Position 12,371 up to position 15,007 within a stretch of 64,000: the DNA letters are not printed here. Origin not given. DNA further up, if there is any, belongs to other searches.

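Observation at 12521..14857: GH2 glycoside hydrolase fused in-frame to a C-terminal GNAT acetyltransferase domain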

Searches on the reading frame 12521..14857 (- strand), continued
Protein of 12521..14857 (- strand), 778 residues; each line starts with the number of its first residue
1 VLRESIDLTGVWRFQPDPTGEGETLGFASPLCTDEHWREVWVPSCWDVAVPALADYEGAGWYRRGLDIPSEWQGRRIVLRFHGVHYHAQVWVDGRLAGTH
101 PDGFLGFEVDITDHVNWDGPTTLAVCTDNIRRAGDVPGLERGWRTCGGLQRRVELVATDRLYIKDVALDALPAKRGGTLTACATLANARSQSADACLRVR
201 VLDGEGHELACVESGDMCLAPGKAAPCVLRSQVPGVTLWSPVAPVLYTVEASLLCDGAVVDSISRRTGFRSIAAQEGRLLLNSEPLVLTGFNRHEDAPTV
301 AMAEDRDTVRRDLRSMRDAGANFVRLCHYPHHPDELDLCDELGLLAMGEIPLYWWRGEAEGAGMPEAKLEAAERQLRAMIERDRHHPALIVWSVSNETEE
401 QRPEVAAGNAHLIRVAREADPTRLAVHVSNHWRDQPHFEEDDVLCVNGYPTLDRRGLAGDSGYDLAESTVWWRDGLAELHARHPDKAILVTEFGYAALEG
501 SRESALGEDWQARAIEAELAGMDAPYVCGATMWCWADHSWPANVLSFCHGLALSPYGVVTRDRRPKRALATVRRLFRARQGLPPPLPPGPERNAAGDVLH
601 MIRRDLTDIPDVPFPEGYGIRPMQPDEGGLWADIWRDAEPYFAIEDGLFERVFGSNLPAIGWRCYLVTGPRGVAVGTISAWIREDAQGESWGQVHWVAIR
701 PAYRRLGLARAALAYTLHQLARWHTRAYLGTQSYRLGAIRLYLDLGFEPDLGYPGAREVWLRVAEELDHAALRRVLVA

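Call 20: find_related_loci(query=A1, collection=genome_contigs, flank=10000)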
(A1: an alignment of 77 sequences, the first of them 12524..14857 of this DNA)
Query A1 (778 aa) in genome_contigs; peptide patterns used: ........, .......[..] (x = any residue, [..] = any of these).
230 stretches matched a pattern; 201 encode a relative of the query (tblastn E <= 1e-3); the best 80 are kept; 80 distinct loci.
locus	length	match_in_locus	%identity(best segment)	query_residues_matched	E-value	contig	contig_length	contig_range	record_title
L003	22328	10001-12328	64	1-776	0e+0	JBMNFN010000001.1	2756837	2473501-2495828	MAG: Anaerolineae bacterium isolate SBF912LR0HQ0030 contig_58039, whole genome shotgun sequence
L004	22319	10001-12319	55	6-777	0e+0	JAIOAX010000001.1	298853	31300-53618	MAG: Chloroflexota bacterium isolate S1bins75 c_000000000001, whole genome shotgun sequence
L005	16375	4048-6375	54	2-776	0e+0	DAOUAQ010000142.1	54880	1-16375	MAG TPA_asm: Anaerolineae bacterium isolate H66_674 k113_476055, whole genome shotgun sequence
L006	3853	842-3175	54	2-778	0e+0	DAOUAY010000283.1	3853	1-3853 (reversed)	MAG TPA_asm: Anaerolineae bacterium isolate H67_697 k125_127752, whole genome shotgun sequence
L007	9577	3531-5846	55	2-772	0e+0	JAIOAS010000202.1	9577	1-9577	MAG: Chloroflexota bacterium isolate S1bins155 c_000000000202, whole genome shotgun sequence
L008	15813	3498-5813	54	6-776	0e+0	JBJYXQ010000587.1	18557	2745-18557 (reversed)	MAG: Anaerolineae bacterium isolate S5_7_050615r2r1_22 S5_7_050615r2r1_22_000000000587, whole genome shotgun sequence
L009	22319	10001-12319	54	5-776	0e+0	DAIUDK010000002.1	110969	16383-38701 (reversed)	MAG TPA_asm: Chloroflexota bacterium isolate CTOTU19884 NODE_153_length_110969_cov_22.998413, whole genome shotgun seque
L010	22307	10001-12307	53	1-772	0e+0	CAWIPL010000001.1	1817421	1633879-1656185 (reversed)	MAG: uncultured Chloroflexia bacterium isolate MFD01721.bin.2.123 genome assembly, contig: contig_11029, whole genome sh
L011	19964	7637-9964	53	2-776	0e+0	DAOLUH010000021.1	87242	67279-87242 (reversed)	MAG TPA_asm: Anaerolineae bacterium isolate AMR_MDS_4610 NODE_280_length_87242_cov_18.723181, whole genome shotgun seque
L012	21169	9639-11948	53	6-772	0e+0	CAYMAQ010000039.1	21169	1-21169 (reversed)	MAG TPA_asm: uncultured Anaerolineales bacterium isolate binchicken_co8_172 genome assembly, contig: NODE_3960_length_21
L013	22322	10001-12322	53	1-776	0e+0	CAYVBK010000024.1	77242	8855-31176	MAG TPA_asm: uncultured Anaerolineae bacterium isolate binchicken_co44_225 genome assembly, contig: NODE_646_length_7724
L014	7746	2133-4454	47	1-775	0e+0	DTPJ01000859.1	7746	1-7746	MAG TPA_asm: Candidatus Poribacteria bacterium isolate SpSt-970 Ga0123519_10024371, whole genome shotgun sequence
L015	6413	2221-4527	53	6-772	0e+0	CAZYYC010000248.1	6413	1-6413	MAG TPA_asm: uncultured Anaerolineales bacterium isolate SRP241326_co1_43 genome assembly, contig: NODE_14645_length_641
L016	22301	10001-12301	53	2-772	0e+0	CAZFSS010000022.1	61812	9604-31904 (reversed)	MAG TPA_asm: uncultured candidatus Brocadiaceae bacterium isolate binchicken_co91_507 genome assembly, contig: NODE_448_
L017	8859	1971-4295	53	7-775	0e+0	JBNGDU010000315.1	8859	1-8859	MAG: Anaerolineae bacterium isolate E05-043 bin23.fa-315, whole genome shotgun sequence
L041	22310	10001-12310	48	3-776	0e+0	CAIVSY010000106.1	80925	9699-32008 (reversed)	uncultured bacterium isolate LaPlata_bin-2000 genome assembly, contig: bin-2000:106/118, whole genome shotgun sequence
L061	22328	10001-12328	83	1-776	0e+0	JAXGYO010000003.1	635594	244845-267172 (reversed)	MAG: Anaerolineae bacterium isolate AnMBR.bin515 bin515_3, whole genome shotgun sequence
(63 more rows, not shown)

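Call 28: predict_structure(alignment_id=A1)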
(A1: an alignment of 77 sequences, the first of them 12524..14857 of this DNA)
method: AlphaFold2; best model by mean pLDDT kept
length: 778 residues; sequences in the alignment: 77
mean_pLDDT: 93.2   pTM: 0.91
mean pLDDT of the five models: 93.2, 92.3, 91.6, 90.9, 90.1
residues with pLDDT >= 90: 641; 70-90: 119; 50-70: 18; < 50: 0
segments of 3 or more residues with pLDDT < 50: none
pLDDT, mean of each block of 10 residues (from residue 1): 91 95 96 95 92 90 96 97 94 97 93 95 96 87 80 96 96 95 97 97 96 97 97 97 97 96 97 96 97 89 91 97 89 93 97 87 91 96 96 94 95 98 97 93 97 93 97 98 97 94 90 98 97 92 68 91 93 96 81 91 94 96 93 93 86 87 95 95 72 91 94 96 93 94 95 91 94 90
secondary structure, 60 per line:
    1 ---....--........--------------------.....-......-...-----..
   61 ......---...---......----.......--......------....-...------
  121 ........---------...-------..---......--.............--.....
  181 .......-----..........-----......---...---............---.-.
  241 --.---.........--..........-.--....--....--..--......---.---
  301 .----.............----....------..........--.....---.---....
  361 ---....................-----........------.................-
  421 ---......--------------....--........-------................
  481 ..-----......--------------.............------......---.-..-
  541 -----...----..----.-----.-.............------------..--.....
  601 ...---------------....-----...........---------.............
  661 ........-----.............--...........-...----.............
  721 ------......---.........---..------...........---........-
elements in order (helices of 4 or more, strands of 3 or more residues): E4-7 E10-17 E38-42 H46-49 E59-66 E76-81 E86-92 E95-100 E107-110 E121-128 E153-158 E161-173 E176-187 E193-202 E208-213 E217-219 E223-234 E247-255 E258-267 E272-275 E278-281 E288-293 H306-318 E323-326 H333-342 E345-349 H357-360 H364-383 E389-396 H403-419 E424-429 E444-447 H450-457 H465-482 E488-493 H508-520 E527-532 H567-579 E596-603 E619-622 H628-638 H648-663 E664-668 E674-686 E689-699 H708-720 E727-732 H736-744 H756-766 H770-777
